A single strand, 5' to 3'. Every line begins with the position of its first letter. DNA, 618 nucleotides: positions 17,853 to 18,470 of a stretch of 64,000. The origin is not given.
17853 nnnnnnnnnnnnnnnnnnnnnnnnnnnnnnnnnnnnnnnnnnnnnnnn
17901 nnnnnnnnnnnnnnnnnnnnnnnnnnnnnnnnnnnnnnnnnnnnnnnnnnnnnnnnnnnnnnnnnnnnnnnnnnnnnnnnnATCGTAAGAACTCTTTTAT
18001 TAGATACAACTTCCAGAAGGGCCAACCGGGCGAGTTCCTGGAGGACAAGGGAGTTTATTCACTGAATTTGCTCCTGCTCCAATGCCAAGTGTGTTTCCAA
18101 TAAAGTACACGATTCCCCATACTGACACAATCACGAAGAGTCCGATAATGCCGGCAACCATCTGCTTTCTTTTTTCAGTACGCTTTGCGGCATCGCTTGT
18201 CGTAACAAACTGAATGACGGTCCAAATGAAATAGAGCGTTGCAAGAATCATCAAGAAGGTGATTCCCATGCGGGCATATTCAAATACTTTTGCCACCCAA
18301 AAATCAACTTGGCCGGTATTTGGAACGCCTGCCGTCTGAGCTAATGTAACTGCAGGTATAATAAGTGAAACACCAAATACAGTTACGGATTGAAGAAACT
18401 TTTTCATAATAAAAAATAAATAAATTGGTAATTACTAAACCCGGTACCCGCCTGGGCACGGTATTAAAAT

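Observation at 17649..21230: Cluster of four TrbC/VirB2-like (T4SS-pilin-like) genes with no T4SS machinery nearby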

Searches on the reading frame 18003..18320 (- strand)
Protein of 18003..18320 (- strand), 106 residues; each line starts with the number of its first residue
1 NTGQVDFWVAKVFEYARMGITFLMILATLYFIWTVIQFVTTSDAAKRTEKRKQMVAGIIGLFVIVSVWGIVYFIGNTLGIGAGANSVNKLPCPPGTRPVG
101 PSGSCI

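Call 36: find_homologous_proteins(query=A2, max_evalue=0.001)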
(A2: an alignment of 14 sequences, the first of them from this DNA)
Query A2 (14 sequences) (106 aa, profile of the alignment): 257 proteins with E <= 0.001 among 2016 candidates; the best 120 are listed.
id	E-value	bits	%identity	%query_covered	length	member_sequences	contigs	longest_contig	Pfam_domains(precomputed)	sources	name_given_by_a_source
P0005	1.5e-28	116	100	100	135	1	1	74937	PF18895.6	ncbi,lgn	-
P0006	4.7e-28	115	72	100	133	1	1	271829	PF18895.6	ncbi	-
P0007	5.8e-28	114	28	64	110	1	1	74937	PF18895.6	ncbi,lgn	-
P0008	4.6e-27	111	72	100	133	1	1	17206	PF18895.6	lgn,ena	-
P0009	4.6e-26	108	78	100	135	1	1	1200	PF18895.6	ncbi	-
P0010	5.6e-26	108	75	100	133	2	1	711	PF18895.6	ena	-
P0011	8.8e-26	107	80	100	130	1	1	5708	PF18895.6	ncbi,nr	ncbi:MAG TPA: hypothetical protein VLB02_00640 [Candidatus Paceibacterota bacterium]|nr:hypothetical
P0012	7.0e-25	104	33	47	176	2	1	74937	PF18895.6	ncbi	-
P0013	8.7e-25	104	31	48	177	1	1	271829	PF18895.6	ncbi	-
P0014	1.4e-24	104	30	71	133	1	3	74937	PF18895.6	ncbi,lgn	-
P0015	3.2e-24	102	33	48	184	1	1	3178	PF18895.6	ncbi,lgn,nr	ncbi:MAG TPA: pilin [Candidatus Paceibacterota bacterium]|nr:pilin [Candidatus Paceibacterota bacter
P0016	3.7e-24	102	26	43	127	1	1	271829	PF18895.6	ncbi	-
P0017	4.1e-24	102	28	57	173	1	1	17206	PF18895.6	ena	-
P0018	4.5e-24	102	31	48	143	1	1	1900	PF18895.6,PF04956.19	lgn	-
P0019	5.1e-23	99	27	39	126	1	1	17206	PF18895.6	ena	-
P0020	7.4e-23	98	31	35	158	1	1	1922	PF18895.6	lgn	-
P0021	1.4e-22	97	46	60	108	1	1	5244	PF18895.6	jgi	jgi:hypothetical protein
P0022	1.7e-22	97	-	-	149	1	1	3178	PF18895.6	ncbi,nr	ncbi:MAG TPA: hypothetical protein VLB02_01505 [Candidatus Paceibacterota bacterium]|nr:hypothetical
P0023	4.2e-22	96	44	58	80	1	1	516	PF18895.6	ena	-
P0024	6.3e-21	92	-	-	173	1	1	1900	PF18895.6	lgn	-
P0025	7.2e-21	92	35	75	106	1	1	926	PF18895.6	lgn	-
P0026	1.7e-20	90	33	48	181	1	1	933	PF18895.6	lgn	-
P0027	3.2e-20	90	24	75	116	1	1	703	PF18895.6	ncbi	-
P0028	5.0e-20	89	54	90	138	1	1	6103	PF18895.6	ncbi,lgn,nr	ncbi:hypothetical protein IT402_01320 [Candidatus Nomurabacteria bacterium]|nr:hypothetical protein 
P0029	6.4e-20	89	37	58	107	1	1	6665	PF18895.6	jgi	-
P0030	1.2e-19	88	39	52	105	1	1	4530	PF18895.6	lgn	-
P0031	2.4e-19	87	27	59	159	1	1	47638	PF18895.6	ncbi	-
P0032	2.6e-19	87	51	89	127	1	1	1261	PF18895.6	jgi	jgi:4-amino-4-deoxy-L-arabinose transferase-like glycosyltransferase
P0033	4.1e-19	86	54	92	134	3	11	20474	PF18895.6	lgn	-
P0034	7.0e-19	85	40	40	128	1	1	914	PF18895.6,PF04956.19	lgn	-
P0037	1.3e-18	84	54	85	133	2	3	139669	PF18895.6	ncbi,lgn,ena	-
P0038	1.3e-18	84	51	83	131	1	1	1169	PF18895.6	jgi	jgi:Na+/proline symporter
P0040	2.2e-18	84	53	92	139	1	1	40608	PF18895.6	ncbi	-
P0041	2.4e-18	84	36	39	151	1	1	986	PF18895.6,PF04956.19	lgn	-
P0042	2.7e-18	83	44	100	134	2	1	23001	PF18895.6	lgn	-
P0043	2.8e-18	83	51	90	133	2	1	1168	PF18895.6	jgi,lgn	-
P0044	3.5e-18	83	51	92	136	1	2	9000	PF18895.6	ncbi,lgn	-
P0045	4.3e-18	83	58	60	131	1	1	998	PF18895.6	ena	-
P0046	6.4e-18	82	49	99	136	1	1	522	PF18895.6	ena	-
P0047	6.6e-18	82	29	60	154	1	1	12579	PF18895.6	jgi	jgi:hypothetical protein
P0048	7.4e-18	82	50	90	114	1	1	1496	PF18895.6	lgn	-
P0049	8.4e-18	82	52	90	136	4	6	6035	PF18895.6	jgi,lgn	jgi:hypothetical protein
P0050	8.5e-18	82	52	92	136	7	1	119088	PF18895.6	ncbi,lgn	-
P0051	9.1e-18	82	53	88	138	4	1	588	PF18895.6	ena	-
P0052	9.5e-18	82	51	88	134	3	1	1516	PF18895.6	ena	-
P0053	1.8e-17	81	42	90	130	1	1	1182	PF18895.6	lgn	-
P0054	2.0e-17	81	53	81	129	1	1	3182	PF18895.6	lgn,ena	-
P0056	2.4e-17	80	59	59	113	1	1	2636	PF18895.6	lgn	-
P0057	2.5e-17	80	33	40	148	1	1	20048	PF18895.6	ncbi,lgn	-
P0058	2.5e-17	80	29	51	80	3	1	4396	PF18895.6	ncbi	-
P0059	2.8e-17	80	24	51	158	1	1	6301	PF18895.6,PF04956.19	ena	-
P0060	3.1e-17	80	49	82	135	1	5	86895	PF18895.6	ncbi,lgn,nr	ncbi:MAG: hypothetical protein KBC11_01095 [Candidatus Pacebacteria bacterium]|nr:hypothetical prote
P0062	3.5e-17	80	35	56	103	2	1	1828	PF18895.6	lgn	-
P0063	3.7e-17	80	52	90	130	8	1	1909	PF18895.6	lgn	-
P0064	4.0e-17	80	33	40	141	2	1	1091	PF18895.6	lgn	-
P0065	4.6e-17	79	51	88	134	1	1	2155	PF18895.6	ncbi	-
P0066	5.2e-17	79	29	51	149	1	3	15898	PF18895.6,PF04956.19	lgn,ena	-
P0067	6.3e-17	79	29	51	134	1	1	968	PF18895.6,PF04956.19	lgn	-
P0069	7.5e-17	79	44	90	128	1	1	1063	PF18895.6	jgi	jgi:Na+/proline symporter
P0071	8.9e-17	78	48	88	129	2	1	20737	PF18895.6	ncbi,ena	-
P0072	9.1e-17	78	29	47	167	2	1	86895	PF18895.6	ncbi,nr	ncbi:MAG: hypothetical protein KBC11_01080 [Candidatus Pacebacteria bacterium]|nr:hypothetical prote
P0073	9.2e-17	78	25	51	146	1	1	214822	PF18895.6,PF04956.19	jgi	jgi:hypothetical protein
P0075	1.2e-16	78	49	97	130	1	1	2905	PF18895.6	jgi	jgi:D-alanyl-lipoteichoic acid acyltransferase DltB (MBOAT superfamily)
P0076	1.3e-16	78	48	82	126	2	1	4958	PF18895.6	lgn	-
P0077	1.5e-16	78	49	82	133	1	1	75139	PF18895.6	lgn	-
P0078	1.6e-16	78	51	82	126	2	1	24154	PF18895.6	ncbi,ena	-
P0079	1.7e-16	78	48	81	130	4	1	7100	PF18895.6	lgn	-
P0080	1.8e-16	78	51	82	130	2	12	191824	PF18895.6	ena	-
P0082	2.2e-16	77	45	99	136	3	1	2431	PF18895.6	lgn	-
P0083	2.3e-16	77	33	51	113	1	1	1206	PF18895.6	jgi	jgi:hypothetical protein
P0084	2.3e-16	77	31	55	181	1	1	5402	PF18895.6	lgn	-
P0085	2.5e-16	77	40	81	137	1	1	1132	PF18895.6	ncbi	-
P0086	2.5e-16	77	47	85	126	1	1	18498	PF18895.6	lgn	-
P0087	2.8e-16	77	48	93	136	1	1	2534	PF18895.6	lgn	-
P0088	3.0e-16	77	47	89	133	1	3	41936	PF18895.6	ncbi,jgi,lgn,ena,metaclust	metaclust:\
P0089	3.5e-16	77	25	51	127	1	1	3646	PF18895.6,PF04956.19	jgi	jgi:Type IV secretion system pilin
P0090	4.7e-16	76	17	70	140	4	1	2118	PF18895.6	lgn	-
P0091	6.1e-16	76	25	51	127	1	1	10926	PF18895.6,PF04956.19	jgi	jgi:Type IV secretion system pilin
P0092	6.5e-16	76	32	55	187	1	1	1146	PF18895.6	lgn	-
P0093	6.6e-16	76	48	84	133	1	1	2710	PF18895.6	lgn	-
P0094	7.3e-16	76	30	65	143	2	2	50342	PF18895.6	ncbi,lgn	-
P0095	9.2e-16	75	45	100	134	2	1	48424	PF18895.6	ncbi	-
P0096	1.1e-15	75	24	46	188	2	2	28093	PF18895.6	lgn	-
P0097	1.1e-15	75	29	64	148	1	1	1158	PF18895.6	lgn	-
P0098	1.3e-15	75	31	55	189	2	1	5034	PF18895.6,PF04956.19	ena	-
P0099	1.5e-15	75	29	55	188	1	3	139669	PF18895.6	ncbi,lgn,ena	-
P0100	1.5e-15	75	31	60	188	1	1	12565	PF18895.6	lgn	-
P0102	2.1e-15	74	32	60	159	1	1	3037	PF18895.6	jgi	jgi:hypothetical protein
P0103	2.5e-15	74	27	57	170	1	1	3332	PF18895.6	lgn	-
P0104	2.6e-15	74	29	44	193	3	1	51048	PF18895.6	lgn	-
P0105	3.0e-15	74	28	52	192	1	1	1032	PF18895.6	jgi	jgi:hypothetical protein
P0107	3.6e-15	73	29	51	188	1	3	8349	PF18895.6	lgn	-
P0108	4.4e-15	73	27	51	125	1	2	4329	PF18895.6,PF04956.19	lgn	-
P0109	4.7e-15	73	26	65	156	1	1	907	PF18895.6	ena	-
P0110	5.0e-15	73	24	27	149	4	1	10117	PF18895.6,PF04956.19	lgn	-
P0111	5.5e-15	73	26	40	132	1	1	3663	PF18895.6,PF04956.19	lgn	-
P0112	7.0e-15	72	28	69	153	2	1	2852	PF18895.6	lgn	-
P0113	7.5e-15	72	23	56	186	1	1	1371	PF18895.6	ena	-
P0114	7.5e-15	72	25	47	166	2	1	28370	PF18895.6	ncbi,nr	ncbi:hypothetical protein IT402_02695 [Candidatus Nomurabacteria bacterium]|nr:hypothetical protein 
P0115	9.3e-15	72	23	59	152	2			PF18895.6,PF04956.19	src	-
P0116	1.0e-14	72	29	58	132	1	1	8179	PF18895.6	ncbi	-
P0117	1.2e-14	72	26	49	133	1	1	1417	PF18895.6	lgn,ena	-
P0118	1.6e-14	71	32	55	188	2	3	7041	PF18895.6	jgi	jgi:hypothetical protein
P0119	2.0e-14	71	-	-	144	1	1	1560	PF18895.6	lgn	-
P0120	2.1e-14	71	-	-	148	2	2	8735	PF18895.6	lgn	-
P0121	2.7e-14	71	32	55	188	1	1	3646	PF18895.6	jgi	jgi:Type IV secretion system pilin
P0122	4.7e-14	70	47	78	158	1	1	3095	PF18895.6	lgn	-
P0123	4.9e-14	70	25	59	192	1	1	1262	PF18895.6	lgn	-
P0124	8.0e-14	69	27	45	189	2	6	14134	PF18895.6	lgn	-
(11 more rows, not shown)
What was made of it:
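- On TrbC/VirB2 pilin (Pfam PF04956): 16 of the 120 listed family relatives carry a precomputed PF04956 hit (call 36).
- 257 family hits are nearly all PF18895, and 16 of the 120 listed also carry PF04956 TrbC (call 36). NCBI names relatives 'pilin [Candidatus Paceibacterota bacterium]' (call 36).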

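Call 37: find_encoding_contigs(protein=P0037, flank=10000, max_places=2)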
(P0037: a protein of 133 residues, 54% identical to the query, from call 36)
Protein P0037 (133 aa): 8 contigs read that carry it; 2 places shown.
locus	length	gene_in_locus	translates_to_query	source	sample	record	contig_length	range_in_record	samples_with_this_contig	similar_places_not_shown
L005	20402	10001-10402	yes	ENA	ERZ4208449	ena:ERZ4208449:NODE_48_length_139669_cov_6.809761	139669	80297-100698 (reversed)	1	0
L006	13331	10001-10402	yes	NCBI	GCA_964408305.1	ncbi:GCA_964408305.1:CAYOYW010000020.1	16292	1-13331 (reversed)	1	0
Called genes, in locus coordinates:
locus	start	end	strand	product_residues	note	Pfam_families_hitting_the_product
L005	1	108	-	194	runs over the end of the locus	PF10502:Peptidase_S26, PF00717:Peptidase_S24 (weak)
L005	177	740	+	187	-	PF01195:Pept_tRNA_hydro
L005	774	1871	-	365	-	PF00575:S1 (weak), PF21543:CvfB_2nd (faint), PF23459:S1_RRP5 (faint), PF00575:S1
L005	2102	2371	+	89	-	-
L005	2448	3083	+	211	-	PF13483:Lactamase_B_3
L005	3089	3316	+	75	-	-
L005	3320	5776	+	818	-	PF00521:DNA_topoisoIV, PF03989:DNA_gyraseA_C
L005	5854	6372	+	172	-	PF01209:Ubie_methyltran, PF05175:MTS (weak), PF13489:Methyltransf_23, PF02390:Methyltransf_4 (weak), PF13847:Methyltransf_31, PF08241:Methyltransf_11, PF08242:Methyltransf_12, PF13649:Methyltransf_25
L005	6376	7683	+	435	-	PF01547:SBP_bac_1, PF13416:SBP_bac_8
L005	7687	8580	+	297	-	PF18895:T4SS_pilin (weak)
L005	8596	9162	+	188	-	PF18895:T4SS_pilin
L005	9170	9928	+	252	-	PF18895:T4SS_pilin (weak)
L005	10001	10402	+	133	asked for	PF18895:T4SS_pilin (weak)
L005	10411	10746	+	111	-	PF18895:T4SS_pilin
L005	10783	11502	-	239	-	-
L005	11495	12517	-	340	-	-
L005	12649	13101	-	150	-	-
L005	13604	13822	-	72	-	-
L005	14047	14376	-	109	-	PF02033:RBFA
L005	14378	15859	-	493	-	PF00009:GTP_EFTU, PF00071:Ras (weak), PF01926:MMR_HSR1, PF22042:EF-G_D2, PF11987:IF-2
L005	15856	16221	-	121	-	PF14584:DUF4446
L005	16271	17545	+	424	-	PF00266:Aminotran_5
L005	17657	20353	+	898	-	PF02861:Clp_N, PF23569:NBD_SMAX1, PF00004:AAA, PF17871:AAA_lid_9, PF00004:AAA, PF07724:AAA_2, PF07728:AAA_5, PF10431:ClpB_D2-small, +6 more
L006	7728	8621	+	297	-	PF18895:T4SS_pilin (weak)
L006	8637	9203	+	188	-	PF18895:T4SS_pilin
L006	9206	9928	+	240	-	PF18895:T4SS_pilin (weak)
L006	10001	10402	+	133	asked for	PF18895:T4SS_pilin (weak)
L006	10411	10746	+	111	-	PF18895:T4SS_pilin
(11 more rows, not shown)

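Call 38: find_encoding_contigs(protein=P0060, flank=10000, max_places=2)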
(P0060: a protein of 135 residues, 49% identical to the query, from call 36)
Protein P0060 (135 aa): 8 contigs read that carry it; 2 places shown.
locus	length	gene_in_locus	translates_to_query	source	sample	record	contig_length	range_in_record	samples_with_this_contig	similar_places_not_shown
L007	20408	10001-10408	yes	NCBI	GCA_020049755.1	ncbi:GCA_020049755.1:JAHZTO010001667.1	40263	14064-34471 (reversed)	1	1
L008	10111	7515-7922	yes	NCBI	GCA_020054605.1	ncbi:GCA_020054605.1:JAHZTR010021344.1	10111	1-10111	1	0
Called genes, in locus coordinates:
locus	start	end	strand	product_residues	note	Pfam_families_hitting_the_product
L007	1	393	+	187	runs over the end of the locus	PF01195:Pept_tRNA_hydro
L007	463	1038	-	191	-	-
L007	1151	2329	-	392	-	PF00575:S1 (weak), PF21710:Spt6_S1 (faint), PF23459:S1_RRP5 (faint), PF00575:S1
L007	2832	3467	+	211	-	PF13483:Lactamase_B_3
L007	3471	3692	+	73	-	-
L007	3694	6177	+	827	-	PF00521:DNA_topoisoIV, PF03989:DNA_gyraseA_C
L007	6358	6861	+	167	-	PF01135:PCMT (weak), PF01209:Ubie_methyltran, PF01269:Fibrillarin (weak), PF13489:Methyltransf_23, PF13847:Methyltransf_31, PF08241:Methyltransf_11, PF08242:Methyltransf_12, PF13649:Methyltransf_25, +3 more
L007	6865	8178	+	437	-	PF01547:SBP_bac_1, PF13416:SBP_bac_8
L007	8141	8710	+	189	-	PF18895:T4SS_pilin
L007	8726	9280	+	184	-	PF18895:T4SS_pilin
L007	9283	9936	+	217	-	PF18895:T4SS_pilin (faint)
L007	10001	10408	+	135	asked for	PF18895:T4SS_pilin (weak)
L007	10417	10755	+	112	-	PF18895:T4SS_pilin (weak)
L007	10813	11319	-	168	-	-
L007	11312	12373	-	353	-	-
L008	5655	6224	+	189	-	PF18895:T4SS_pilin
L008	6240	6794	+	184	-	PF18895:T4SS_pilin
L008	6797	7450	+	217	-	PF18895:T4SS_pilin (faint)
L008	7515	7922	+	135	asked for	PF18895:T4SS_pilin (weak)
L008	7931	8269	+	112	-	PF18895:T4SS_pilin (weak)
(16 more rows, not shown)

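Call 39: find_encoding_contigs(protein=P0080, flank=10000, max_places=2)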
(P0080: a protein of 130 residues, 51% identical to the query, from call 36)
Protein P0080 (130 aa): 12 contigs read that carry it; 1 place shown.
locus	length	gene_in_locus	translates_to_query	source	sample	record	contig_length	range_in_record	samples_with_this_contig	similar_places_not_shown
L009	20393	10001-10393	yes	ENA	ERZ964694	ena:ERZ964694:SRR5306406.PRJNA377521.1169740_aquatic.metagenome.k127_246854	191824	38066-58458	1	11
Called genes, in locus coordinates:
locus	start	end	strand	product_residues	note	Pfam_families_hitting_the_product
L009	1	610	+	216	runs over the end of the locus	-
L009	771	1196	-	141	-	-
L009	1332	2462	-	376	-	PF23459:S1_RRP5 (faint), PF00575:S1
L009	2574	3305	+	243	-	PF13483:Lactamase_B_3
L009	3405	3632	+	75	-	-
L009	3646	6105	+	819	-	PF00521:DNA_topoisoIV, PF03989:DNA_gyraseA_C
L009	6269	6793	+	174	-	PF00891:Methyltransf_2 (weak), PF01135:PCMT (weak), PF01209:Ubie_methyltran, PF13489:Methyltransf_23, PF13847:Methyltransf_31, PF08241:Methyltransf_11, PF08242:Methyltransf_12, PF13649:Methyltransf_25, +2 more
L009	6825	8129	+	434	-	PF01547:SBP_bac_1, PF13416:SBP_bac_8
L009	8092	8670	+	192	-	PF18895:T4SS_pilin (weak)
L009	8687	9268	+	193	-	PF04956:TrbC (faint), PF18895:T4SS_pilin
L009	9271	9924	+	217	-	-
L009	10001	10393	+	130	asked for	PF18895:T4SS_pilin (weak)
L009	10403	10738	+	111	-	PF18895:T4SS_pilin (weak)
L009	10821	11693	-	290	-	-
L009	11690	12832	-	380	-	-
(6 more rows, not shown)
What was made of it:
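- Orthologues are conserved across many genomes (calls 36-39).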

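Call 51: search_solved_structures(query=A2, max_evalue=10, show_alignments=2)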
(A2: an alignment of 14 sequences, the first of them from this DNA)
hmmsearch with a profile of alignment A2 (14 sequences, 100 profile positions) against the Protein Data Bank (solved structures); distinct sequences matched with E-value up to 10: 79 (the best 60 are shown).
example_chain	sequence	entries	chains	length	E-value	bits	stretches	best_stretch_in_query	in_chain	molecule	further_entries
2f93_B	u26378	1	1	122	0.026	17.6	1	25-87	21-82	Sensory rhodopsin II transducer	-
7zcm_B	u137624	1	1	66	0.031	17.3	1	27-75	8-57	Sensory rhodopsin II transducer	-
4gyc_B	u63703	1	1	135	0.033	17.2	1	25-87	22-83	Sensory rhodopsin II transducer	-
5jjj_B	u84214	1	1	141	0.038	17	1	25-86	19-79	Sensory rhodopsin II transducer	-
2f95_B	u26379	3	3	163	0.049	16.7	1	25-86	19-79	Sensory rhodopsin II transducer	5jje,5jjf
1h2s_B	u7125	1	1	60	0.051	16.6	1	31-75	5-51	SENSORY RHODOPSIN II TRANSDUCER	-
5jjn_B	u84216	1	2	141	0.074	16.1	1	25-75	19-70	Sensory rhodopsin II transducer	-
9ejc_E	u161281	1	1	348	0.075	16.1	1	25-81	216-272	viral G-protein coupled receptor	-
8w1a_A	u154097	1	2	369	0.085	15.9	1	25-81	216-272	viral G-protein coupled receptor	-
4bey_A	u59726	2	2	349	0.096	15.7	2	7-47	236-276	Rhodopsin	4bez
8k4p_A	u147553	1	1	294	0.098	15.7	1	25-81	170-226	G protein-coupled receptor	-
9nyx_B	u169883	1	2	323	0.1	15.7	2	7-47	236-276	Rhodopsin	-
6fk6_A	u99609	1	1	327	0.1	15.6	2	7-47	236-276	Rhodopsin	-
6fkb_A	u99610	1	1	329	0.1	15.6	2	7-47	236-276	Rhodopsin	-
1f88_A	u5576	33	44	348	0.11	15.5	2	7-47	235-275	RHODOPSIN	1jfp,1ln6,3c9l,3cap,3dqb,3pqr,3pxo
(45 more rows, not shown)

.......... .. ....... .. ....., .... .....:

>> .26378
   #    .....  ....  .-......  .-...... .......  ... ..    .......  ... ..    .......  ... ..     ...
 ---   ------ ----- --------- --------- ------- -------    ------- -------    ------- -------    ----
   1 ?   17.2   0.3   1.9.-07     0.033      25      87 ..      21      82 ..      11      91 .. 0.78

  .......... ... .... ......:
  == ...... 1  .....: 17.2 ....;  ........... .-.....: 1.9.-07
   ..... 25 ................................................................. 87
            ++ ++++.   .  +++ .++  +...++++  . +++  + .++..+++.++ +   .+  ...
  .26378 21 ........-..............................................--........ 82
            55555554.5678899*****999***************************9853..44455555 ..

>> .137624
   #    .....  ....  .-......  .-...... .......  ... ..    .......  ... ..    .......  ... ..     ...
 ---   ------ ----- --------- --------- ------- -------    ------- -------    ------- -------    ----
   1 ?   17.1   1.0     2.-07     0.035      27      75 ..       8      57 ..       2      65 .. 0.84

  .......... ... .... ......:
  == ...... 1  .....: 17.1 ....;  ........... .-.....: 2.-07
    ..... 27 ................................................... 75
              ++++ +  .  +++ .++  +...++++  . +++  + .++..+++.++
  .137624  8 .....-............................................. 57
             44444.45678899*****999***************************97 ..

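Call 66: find_encoding_contigs(protein=P0114, flank=10000, max_places=2)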
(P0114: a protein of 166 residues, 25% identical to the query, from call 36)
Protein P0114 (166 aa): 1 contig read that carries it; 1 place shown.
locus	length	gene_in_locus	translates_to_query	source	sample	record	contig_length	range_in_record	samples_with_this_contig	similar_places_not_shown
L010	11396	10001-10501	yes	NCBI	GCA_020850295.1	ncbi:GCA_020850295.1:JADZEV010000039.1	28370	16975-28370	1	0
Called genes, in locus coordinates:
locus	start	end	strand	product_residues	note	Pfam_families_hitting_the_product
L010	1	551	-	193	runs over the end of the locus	PF10502:Peptidase_S26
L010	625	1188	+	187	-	PF01195:Pept_tRNA_hydro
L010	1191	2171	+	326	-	PF01636:APH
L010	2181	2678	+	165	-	PF13420:Acetyltransf_4, PF13302:Acetyltransf_3 (weak), PF00583:Acetyltransf_1, PF13673:Acetyltransf_10, PF13508:Acetyltransf_7, PF08445:FR47 (weak)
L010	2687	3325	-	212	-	-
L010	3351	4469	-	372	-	PF00575:S1 (weak), PF21710:Spt6_S1 (faint), PF23459:S1_RRP5 (faint), PF00575:S1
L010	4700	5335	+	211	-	PF13483:Lactamase_B_3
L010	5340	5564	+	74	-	-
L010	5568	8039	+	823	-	PF00521:DNA_topoisoIV, PF03989:DNA_gyraseA_C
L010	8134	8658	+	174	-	PF01135:PCMT (weak), PF01269:Fibrillarin, PF13489:Methyltransf_23, PF01209:Ubie_methyltran, PF13847:Methyltransf_31, PF08241:Methyltransf_11, PF08242:Methyltransf_12, PF13649:Methyltransf_25, +3 more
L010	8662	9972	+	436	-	PF01547:SBP_bac_1, PF13416:SBP_bac_8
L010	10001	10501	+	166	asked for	PF18895:T4SS_pilin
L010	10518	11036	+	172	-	PF18895:T4SS_pilin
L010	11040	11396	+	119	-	?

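Call 67: find_encoding_contigs(protein=P0073, flank=10000, max_places=2)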
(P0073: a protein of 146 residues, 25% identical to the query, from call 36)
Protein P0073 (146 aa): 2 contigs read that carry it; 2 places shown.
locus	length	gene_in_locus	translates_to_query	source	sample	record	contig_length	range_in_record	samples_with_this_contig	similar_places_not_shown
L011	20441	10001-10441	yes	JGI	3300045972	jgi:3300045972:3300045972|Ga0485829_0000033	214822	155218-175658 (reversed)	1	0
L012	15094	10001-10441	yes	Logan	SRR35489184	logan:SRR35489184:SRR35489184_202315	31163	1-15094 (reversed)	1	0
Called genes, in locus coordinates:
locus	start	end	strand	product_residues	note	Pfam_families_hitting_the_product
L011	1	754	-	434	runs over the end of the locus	PF13393:tRNA-synt_His, PF00587:tRNA-synt_2b, PF03129:HGTP_anticodon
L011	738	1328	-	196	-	PF10502:Peptidase_S26, PF00717:Peptidase_S24 (weak)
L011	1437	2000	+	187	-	PF01195:Pept_tRNA_hydro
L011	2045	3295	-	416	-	PF13509:S1_2 (faint), PF23459:S1_RRP5 (faint), PF00575:S1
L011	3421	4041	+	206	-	PF13483:Lactamase_B_3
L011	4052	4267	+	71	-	-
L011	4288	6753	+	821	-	PF00521:DNA_topoisoIV, PF03989:DNA_gyraseA_C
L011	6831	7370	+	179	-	PF13489:Methyltransf_23, PF13847:Methyltransf_31, PF01209:Ubie_methyltran (faint), PF08241:Methyltransf_11, PF08242:Methyltransf_12, PF13649:Methyltransf_25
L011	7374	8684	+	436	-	PF01547:SBP_bac_1, PF13416:SBP_bac_8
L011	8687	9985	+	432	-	-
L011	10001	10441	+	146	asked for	PF04956:TrbC (faint), PF18895:T4SS_pilin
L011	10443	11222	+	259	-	-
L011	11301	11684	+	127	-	PF18895:T4SS_pilin (weak)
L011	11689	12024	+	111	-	PF18895:T4SS_pilin (weak)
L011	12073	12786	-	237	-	-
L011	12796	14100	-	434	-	-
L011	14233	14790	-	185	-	-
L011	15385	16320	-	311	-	PF13495:Phage_int_SAM_4 (weak), PF00589:Phage_integrase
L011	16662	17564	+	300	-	-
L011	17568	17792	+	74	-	-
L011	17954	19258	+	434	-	PF10412:TrwB_AAD_bind (faint), PF12696:TraG-D_C (weak)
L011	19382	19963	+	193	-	-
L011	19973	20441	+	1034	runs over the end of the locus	PF26449:DUF8128 (weak), PF01935:DUF87, PF10412:TrwB_AAD_bind, PF02534:T4SS-DNA_transf (weak), PF12696:TraG-D_C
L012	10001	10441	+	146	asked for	PF04956:TrbC (faint), PF18895:T4SS_pilin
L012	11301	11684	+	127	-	PF18895:T4SS_pilin (weak)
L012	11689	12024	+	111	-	PF18895:T4SS_pilin (weak)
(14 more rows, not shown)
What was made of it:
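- On TrbC/VirB2 pilin (Pfam PF04956): L011 carries VirD4-like ATPases on an integrase-linked element 5-10 kb downstream (call 67).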
